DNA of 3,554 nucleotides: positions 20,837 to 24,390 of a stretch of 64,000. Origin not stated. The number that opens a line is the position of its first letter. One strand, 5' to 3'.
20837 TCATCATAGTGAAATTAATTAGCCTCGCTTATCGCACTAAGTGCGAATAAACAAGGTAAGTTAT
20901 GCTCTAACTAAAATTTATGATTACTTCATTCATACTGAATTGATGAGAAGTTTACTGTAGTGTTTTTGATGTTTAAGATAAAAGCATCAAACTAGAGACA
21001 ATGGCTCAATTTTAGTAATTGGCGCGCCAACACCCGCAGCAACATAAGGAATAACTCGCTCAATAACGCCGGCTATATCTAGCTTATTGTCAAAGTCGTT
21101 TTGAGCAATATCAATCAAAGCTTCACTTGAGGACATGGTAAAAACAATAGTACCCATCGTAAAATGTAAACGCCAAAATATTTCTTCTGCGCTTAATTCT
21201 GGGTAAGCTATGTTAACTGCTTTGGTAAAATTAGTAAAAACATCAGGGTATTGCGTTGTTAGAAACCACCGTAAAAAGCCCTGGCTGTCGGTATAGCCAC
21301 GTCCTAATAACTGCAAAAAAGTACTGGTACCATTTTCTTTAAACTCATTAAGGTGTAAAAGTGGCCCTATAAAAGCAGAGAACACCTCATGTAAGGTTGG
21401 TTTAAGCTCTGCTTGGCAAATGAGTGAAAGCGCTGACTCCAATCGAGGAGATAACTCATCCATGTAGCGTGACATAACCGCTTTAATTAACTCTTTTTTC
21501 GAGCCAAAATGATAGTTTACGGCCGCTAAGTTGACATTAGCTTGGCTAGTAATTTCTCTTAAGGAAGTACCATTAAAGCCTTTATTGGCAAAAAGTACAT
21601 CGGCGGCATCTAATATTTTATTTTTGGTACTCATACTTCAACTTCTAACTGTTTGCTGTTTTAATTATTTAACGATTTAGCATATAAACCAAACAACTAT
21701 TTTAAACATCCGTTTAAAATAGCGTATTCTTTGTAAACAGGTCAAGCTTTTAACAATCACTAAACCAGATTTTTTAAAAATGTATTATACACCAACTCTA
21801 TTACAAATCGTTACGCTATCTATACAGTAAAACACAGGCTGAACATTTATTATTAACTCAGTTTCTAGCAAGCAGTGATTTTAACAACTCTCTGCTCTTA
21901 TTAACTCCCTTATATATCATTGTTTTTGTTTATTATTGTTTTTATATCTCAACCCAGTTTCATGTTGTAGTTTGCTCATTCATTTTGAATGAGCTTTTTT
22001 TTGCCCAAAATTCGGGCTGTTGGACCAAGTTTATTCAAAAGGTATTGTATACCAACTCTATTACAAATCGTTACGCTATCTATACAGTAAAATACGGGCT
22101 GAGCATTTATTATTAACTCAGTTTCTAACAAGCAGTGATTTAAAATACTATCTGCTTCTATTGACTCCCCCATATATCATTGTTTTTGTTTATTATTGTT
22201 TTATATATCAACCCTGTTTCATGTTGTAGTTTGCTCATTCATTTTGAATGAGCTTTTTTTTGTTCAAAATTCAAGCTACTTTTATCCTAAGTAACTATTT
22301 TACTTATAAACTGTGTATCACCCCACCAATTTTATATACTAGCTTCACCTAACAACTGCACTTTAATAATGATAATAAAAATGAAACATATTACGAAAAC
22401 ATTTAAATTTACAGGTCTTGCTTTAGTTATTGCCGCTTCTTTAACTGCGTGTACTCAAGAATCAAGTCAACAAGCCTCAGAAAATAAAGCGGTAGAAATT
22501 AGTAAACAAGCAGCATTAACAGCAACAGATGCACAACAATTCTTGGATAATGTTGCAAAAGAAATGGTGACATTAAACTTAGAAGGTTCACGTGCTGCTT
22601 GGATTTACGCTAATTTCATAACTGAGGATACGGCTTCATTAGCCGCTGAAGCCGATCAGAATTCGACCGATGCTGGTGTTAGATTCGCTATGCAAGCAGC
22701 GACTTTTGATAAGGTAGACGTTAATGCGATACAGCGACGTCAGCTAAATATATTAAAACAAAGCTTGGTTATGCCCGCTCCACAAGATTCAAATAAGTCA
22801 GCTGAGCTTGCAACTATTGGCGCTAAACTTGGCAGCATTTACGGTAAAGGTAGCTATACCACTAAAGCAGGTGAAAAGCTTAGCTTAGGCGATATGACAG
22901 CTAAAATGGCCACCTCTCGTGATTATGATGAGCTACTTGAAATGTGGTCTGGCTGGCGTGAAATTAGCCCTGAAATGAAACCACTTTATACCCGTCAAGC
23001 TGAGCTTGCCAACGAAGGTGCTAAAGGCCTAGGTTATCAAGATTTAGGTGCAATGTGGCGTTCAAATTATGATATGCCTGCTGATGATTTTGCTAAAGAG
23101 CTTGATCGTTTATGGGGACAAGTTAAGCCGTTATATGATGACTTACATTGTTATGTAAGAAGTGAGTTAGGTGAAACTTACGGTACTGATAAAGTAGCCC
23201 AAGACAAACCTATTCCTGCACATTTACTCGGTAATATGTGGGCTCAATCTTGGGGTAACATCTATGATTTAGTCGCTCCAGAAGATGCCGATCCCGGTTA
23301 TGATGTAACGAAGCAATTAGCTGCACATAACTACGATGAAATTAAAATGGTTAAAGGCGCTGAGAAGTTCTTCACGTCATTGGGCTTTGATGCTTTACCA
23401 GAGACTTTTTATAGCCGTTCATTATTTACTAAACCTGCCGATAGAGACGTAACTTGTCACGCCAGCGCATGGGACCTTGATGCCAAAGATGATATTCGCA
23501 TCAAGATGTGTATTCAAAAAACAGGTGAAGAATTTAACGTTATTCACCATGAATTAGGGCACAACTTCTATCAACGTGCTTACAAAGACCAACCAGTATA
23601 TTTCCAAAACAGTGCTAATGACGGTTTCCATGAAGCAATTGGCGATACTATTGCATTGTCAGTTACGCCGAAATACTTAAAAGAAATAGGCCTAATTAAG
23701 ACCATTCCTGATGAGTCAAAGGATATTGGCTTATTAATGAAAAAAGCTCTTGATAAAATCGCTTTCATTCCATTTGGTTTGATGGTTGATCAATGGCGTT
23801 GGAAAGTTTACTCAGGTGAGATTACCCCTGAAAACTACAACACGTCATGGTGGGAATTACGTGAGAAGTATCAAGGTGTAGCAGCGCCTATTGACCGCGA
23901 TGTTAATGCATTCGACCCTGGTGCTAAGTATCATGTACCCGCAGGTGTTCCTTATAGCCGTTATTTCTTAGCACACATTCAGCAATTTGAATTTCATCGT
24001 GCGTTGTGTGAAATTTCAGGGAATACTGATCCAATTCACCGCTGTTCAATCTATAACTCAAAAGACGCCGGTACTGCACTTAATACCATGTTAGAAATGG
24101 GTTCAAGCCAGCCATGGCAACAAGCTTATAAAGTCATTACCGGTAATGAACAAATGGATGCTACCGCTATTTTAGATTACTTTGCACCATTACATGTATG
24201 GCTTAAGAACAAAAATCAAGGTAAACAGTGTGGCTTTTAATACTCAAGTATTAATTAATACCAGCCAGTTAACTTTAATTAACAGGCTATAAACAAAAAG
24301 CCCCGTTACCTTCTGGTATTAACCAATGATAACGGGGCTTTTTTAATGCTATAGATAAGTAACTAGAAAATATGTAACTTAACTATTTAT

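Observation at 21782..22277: Tandem pair of complete promoter-to-terminator non-coding units: candidate duplicated sRNA with a U/G-rich seed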

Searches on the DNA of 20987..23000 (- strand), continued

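Call 84: search_with_rna_model(model_id=R1, sources=[L081, L082, L083, L084, L085, L086, L087], max_evalue=10, filters=off, show_alignments=4)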
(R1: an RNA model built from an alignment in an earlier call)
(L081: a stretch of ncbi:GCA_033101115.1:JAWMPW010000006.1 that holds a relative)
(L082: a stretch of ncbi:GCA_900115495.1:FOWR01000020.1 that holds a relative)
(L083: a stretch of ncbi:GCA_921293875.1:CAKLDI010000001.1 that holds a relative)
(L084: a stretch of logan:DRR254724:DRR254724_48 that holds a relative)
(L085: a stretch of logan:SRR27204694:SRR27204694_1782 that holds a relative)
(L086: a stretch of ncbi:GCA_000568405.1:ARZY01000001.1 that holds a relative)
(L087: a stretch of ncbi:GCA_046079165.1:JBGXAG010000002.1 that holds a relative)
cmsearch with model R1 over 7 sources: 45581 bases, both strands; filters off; matches with E-value up to 10: 11.
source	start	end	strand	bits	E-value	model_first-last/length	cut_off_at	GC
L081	3218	3352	-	43.2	3.2e-05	1-125/125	no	0.33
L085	5362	5492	+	30.2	0.0051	1-125/125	no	0.37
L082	2786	2885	-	26.7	0.02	1-125/125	no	0.37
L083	3095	3122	-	20.1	0.26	94-125/125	no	0.5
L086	2305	2438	-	15.4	1.6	1-125/125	no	0.29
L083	3269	3415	-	15.2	1.7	1-125/125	no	0.41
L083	2928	3028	+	14.5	2.3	1-125/125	no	0.33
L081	3079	3205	+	12.8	4.5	1-125/125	no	0.35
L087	2292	2330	-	12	6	92-125/125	no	0.51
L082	1652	1782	+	11.9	6.3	1-125/125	no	0.3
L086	1993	2115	+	11.9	6.4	1-125/125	no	0.33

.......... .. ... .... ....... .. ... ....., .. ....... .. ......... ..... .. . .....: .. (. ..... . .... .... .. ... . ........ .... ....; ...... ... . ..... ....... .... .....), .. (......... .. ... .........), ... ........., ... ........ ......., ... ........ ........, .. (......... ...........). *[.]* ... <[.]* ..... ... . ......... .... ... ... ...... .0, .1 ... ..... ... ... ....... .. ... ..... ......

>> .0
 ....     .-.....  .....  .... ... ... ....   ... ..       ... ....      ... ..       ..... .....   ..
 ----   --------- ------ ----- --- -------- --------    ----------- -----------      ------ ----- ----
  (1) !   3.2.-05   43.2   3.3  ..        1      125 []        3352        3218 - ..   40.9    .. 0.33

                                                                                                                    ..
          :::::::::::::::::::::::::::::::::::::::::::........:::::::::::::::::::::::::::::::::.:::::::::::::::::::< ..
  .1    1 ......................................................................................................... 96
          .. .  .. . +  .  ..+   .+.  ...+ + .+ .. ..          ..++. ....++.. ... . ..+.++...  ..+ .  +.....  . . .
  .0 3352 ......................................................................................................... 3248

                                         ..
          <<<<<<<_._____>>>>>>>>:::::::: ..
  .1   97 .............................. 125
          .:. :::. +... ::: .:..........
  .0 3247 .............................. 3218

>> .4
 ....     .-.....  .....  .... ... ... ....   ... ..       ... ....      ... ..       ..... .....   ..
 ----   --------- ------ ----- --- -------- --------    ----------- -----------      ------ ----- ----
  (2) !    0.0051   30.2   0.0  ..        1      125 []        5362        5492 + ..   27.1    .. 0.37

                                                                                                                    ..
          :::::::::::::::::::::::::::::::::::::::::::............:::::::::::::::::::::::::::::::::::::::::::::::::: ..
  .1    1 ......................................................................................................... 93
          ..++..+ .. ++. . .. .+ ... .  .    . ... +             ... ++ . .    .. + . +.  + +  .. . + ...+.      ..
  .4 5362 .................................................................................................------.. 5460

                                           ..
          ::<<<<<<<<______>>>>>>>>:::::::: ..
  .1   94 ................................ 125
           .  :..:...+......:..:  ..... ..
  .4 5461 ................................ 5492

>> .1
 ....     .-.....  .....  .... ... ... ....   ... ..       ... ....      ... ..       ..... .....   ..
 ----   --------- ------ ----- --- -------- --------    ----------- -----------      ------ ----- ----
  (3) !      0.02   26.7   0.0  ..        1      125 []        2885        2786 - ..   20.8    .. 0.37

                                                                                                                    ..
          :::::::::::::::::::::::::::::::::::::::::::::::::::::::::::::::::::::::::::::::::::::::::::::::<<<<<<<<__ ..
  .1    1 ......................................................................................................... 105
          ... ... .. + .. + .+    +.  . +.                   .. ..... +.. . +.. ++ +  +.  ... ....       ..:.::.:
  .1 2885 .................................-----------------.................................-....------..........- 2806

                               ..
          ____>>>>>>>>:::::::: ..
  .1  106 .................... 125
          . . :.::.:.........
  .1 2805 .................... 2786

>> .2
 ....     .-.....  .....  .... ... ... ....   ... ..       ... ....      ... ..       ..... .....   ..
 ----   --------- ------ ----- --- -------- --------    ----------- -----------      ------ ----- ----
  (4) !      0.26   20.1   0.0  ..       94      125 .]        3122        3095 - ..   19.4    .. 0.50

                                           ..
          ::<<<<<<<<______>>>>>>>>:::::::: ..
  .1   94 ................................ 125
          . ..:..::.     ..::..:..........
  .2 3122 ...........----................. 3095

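Call 94: search_with_rna_model(model_id=R1, sources=[window, L016, L018, L020, L028, L034, L035, L037, L040, L042, L046, L048, L050, L052, L054, L056, L061, L068], max_evalue=0.1)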
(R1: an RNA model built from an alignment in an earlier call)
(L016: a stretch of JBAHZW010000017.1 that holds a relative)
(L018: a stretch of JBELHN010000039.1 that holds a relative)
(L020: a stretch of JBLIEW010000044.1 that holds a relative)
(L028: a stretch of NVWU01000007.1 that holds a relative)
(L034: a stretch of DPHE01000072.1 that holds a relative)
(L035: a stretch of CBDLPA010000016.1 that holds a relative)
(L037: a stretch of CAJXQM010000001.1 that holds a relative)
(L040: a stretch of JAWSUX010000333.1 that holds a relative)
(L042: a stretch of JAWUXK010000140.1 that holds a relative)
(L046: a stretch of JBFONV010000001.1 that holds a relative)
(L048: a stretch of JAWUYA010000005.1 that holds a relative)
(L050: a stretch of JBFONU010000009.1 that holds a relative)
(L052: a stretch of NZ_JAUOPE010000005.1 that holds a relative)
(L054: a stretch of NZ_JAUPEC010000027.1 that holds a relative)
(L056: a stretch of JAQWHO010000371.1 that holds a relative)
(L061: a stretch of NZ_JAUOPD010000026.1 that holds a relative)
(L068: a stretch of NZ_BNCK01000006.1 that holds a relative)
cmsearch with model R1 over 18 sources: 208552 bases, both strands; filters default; matches with E-value up to 0.1: 7.
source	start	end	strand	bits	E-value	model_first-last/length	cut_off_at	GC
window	21835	22002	+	72.8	1.5e-09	1-125/125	no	0.29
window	22095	22261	+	69.4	5.6e-09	1-125/125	no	0.3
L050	7246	7353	-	37.2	0.0015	1-125/125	no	0.3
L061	5739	5861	-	32.2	0.011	1-125/125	no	0.41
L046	3538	3645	-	31.2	0.016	1-125/125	no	0.3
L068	3385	3509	-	30.9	0.018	1-125/125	no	0.33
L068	7106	7219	-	28.7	0.042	1-125/125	no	0.39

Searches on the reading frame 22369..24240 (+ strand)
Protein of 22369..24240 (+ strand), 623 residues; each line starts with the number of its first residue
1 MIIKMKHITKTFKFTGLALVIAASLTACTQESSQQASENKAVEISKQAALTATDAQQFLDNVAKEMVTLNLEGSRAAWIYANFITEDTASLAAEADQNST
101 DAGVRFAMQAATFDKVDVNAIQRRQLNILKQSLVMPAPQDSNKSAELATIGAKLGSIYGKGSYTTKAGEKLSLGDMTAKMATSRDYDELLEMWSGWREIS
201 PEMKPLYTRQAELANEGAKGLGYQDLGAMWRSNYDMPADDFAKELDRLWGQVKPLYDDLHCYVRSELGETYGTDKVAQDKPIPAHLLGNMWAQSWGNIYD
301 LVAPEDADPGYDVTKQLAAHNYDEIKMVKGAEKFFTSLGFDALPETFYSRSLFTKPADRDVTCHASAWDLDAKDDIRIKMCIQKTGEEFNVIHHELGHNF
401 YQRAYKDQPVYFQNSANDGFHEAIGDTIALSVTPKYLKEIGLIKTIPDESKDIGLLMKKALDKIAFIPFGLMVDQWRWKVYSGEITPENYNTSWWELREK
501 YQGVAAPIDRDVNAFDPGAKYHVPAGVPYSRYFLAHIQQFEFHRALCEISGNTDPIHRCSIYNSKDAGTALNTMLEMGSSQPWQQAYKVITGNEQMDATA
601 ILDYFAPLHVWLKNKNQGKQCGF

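Call 80: search_protein_families(library=pfam, proteins=[window:22369-24240:+])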
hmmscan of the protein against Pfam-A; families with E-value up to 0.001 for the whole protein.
window:22369-24240:+ (623 aa): 1 family
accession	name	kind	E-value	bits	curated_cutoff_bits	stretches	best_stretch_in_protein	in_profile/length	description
PF01401.24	Peptidase_M2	-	2.8e-223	743.2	23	1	52-623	4-581/581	Angiotensin-converting enzyme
